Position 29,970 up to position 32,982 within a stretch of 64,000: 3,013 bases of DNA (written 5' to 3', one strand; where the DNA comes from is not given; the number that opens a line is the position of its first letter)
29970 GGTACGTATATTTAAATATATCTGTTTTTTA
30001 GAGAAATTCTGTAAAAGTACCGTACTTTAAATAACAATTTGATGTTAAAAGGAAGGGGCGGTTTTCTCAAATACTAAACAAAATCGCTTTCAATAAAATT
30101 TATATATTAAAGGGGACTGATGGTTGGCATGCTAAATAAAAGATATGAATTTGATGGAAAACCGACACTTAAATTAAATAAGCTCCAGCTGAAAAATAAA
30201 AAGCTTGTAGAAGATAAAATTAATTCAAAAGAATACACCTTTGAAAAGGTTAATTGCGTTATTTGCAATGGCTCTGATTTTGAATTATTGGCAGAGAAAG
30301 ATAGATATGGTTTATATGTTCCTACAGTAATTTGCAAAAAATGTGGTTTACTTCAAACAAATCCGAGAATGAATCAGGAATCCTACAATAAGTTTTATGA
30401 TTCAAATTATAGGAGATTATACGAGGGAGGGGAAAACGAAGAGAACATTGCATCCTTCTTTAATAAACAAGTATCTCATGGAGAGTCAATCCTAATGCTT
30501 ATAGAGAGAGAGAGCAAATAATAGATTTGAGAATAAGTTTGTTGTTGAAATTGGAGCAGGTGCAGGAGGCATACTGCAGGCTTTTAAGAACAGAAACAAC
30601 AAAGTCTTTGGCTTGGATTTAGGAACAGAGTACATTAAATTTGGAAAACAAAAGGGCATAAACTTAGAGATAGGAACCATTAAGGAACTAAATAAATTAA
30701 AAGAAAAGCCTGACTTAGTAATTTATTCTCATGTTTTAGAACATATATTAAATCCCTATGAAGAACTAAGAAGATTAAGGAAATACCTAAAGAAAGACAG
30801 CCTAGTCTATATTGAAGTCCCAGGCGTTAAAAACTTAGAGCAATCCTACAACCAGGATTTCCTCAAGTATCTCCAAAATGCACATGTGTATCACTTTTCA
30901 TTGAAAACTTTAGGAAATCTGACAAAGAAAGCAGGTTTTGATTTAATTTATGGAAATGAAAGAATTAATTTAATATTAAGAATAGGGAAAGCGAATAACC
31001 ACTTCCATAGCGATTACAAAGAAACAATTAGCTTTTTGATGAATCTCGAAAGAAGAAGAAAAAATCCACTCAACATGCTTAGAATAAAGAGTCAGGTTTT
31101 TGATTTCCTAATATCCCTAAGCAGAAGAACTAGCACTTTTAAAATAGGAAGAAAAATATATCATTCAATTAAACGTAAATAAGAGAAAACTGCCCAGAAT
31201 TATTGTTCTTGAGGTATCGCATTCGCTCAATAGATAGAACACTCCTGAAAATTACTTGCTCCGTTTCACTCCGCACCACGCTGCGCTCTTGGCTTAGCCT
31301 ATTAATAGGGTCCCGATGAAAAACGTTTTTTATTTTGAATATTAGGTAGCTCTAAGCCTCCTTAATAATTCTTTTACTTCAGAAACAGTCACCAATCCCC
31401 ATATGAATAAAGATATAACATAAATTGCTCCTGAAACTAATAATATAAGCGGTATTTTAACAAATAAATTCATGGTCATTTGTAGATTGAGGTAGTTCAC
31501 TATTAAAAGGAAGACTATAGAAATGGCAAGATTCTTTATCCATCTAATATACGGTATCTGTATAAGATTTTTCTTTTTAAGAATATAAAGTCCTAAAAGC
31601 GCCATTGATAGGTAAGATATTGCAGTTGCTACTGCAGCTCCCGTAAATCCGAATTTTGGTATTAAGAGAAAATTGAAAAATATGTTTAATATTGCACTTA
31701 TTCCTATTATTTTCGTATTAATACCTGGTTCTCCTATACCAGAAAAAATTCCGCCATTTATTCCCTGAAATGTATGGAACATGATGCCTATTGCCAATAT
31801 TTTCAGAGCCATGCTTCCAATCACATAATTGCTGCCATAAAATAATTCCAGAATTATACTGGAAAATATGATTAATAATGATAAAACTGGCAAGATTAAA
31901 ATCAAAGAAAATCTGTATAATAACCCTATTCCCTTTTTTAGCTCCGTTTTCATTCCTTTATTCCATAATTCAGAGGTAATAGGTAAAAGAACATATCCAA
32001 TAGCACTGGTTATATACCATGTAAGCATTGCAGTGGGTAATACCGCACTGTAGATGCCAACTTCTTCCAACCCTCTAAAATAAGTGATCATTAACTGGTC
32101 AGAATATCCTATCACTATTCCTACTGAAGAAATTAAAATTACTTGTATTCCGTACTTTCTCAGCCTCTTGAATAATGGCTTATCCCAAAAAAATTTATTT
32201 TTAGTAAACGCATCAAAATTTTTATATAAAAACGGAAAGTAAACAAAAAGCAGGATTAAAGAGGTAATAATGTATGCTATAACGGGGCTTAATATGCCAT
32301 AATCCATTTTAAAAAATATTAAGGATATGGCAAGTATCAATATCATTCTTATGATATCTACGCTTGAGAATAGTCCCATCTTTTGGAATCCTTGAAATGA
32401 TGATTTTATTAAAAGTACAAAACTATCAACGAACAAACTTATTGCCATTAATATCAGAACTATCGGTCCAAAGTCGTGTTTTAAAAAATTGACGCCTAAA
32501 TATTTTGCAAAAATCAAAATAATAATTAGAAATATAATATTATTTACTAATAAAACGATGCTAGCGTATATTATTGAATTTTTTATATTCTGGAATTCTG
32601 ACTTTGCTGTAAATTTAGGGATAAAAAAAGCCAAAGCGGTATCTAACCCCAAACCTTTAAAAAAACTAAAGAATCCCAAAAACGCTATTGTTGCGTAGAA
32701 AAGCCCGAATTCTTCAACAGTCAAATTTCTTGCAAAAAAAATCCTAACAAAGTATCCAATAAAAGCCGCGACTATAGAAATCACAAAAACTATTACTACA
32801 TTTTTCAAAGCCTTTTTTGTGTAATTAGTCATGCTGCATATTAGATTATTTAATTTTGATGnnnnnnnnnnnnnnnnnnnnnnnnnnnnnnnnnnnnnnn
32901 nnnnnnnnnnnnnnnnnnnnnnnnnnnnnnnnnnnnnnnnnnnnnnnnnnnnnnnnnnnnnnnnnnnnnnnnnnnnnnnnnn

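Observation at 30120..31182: Methyltransferase gene interrupted by a frameshift exactly at an (AG)6 repeat, a candidate slipped-strand phase switch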

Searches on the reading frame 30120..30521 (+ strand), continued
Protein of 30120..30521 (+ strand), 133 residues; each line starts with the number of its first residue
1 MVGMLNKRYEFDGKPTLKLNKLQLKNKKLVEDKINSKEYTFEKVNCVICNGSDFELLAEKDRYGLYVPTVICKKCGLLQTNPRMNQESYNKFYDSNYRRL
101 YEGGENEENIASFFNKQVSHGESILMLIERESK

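Call 58: find_encoding_contigs(protein=P0130, flank=2000, max_places=4)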
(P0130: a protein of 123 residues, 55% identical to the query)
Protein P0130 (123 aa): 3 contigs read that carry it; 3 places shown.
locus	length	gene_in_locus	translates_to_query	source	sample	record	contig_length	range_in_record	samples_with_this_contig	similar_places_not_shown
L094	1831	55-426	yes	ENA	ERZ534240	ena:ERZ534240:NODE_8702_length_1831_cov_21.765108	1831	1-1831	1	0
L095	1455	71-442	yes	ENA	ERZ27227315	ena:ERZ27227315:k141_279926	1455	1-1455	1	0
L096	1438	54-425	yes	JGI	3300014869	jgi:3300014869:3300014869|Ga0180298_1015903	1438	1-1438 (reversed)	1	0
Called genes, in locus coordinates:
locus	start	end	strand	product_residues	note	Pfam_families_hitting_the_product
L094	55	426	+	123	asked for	-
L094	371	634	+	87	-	PF13649:Methyltransf_25 (weak), PF08241:Methyltransf_11 (faint)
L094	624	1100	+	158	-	PF13489:Methyltransf_23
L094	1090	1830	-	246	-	?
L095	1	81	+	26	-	?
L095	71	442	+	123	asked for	-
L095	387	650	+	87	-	PF13649:Methyltransf_25 (weak), PF08241:Methyltransf_11 (faint)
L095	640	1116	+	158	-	PF13489:Methyltransf_23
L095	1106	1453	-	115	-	?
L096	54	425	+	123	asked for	-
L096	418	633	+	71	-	PF13649:Methyltransf_25 (weak), PF08241:Methyltransf_11 (weak)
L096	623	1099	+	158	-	PF13489:Methyltransf_23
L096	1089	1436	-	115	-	?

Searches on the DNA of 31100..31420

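Call 71: search_rna_families(source=window, start=31100, end=31420, threshold=evalue, max_evalue=1)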
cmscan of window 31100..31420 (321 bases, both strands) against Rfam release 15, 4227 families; matches with E-value up to 1: 0.
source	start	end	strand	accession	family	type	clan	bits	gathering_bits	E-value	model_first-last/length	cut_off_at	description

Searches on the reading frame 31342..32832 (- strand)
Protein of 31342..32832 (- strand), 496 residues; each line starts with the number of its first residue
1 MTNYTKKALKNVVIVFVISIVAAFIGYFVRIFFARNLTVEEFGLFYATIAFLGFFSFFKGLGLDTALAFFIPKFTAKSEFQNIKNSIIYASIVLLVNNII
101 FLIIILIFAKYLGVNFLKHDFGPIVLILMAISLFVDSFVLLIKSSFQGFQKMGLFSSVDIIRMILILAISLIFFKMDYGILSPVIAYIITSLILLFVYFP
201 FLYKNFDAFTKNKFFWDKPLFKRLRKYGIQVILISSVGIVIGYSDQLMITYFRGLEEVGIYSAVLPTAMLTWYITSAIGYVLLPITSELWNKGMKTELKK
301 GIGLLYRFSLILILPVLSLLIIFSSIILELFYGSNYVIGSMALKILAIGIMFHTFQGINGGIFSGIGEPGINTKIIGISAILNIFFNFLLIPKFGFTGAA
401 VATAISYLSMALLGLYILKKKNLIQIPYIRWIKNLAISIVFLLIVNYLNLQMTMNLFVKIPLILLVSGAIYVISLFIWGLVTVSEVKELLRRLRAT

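Call 46: find_encoding_contigs(protein=window:31342-32832:-, flank=1300, max_places=10)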
Protein window:31342-32832:- (496 aa): 18 contigs read that carry it; 7 places shown.
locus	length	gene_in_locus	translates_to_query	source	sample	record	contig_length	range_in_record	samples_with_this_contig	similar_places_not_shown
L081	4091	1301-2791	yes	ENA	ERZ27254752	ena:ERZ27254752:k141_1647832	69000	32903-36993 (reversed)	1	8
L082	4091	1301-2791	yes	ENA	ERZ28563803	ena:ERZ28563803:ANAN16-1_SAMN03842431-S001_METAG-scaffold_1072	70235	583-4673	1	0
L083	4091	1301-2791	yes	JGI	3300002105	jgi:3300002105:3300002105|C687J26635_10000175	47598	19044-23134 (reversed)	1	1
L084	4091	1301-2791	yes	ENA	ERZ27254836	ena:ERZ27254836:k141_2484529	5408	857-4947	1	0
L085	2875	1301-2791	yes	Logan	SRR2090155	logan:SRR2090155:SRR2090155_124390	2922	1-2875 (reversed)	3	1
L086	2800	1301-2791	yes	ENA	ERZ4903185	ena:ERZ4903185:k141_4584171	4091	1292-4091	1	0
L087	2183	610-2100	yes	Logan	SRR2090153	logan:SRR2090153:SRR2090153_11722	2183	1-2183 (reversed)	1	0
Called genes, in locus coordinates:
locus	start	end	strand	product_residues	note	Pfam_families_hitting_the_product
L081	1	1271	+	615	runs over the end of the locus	-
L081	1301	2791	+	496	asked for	PF01943:Polysacc_synt, PF13440:Polysacc_synt_3, PF03023:MurJ, PF01554:MatE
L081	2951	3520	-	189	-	PF13489:Methyltransf_23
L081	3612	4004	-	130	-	-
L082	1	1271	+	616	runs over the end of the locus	?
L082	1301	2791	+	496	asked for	PF01943:Polysacc_synt, PF13440:Polysacc_synt_3, PF03023:MurJ, PF01554:MatE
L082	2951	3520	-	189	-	PF13489:Methyltransf_23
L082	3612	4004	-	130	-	-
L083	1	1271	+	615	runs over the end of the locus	-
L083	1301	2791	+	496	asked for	PF01943:Polysacc_synt, PF13440:Polysacc_synt_3, PF03023:MurJ, PF01554:MatE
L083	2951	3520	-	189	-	PF13489:Methyltransf_23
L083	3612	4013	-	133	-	-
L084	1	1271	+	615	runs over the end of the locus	-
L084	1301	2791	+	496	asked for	PF01943:Polysacc_synt, PF13440:Polysacc_synt_3, PF03023:MurJ, PF01554:MatE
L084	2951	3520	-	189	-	PF13489:Methyltransf_23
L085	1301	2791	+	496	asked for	PF01943:Polysacc_synt, PF13440:Polysacc_synt_3, PF03023:MurJ, PF01554:MatE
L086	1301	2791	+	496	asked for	PF01943:Polysacc_synt, PF13440:Polysacc_synt_3, PF03023:MurJ, PF01554:MatE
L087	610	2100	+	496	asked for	PF01943:Polysacc_synt, PF13440:Polysacc_synt_3, PF03023:MurJ, PF01554:MatE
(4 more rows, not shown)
